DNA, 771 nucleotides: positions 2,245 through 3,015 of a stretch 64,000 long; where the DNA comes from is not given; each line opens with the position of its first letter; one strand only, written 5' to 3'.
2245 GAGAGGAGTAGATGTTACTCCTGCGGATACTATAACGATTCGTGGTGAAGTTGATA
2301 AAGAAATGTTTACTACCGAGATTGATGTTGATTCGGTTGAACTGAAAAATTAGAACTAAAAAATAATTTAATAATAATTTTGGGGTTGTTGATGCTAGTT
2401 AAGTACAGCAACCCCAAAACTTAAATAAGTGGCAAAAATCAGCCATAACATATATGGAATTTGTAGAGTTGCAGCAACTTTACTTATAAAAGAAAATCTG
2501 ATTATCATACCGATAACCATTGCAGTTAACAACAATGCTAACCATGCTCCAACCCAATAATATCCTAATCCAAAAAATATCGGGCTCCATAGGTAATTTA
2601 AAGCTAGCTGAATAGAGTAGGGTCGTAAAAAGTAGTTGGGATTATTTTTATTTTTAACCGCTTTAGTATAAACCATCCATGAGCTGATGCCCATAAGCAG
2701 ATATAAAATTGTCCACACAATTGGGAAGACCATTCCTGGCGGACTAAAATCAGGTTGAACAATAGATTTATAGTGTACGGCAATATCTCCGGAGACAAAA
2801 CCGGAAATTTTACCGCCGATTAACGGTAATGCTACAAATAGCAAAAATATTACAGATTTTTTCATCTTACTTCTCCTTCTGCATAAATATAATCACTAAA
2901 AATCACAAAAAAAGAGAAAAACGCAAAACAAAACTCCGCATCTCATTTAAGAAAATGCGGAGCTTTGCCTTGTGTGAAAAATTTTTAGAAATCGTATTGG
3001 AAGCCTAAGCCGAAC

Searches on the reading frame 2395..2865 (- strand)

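Call 89: search_protein_families(library=pfam, proteins=[window:2395-2865:-], max_evalue=0.0001)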
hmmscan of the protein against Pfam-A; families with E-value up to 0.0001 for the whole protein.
window:2395-2865:- (156 aa): 1 family
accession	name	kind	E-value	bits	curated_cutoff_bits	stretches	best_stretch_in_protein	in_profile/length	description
PF03073.20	TspO_MBR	-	1.2e-40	139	24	1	10-152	1-143/145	TspO/MBR family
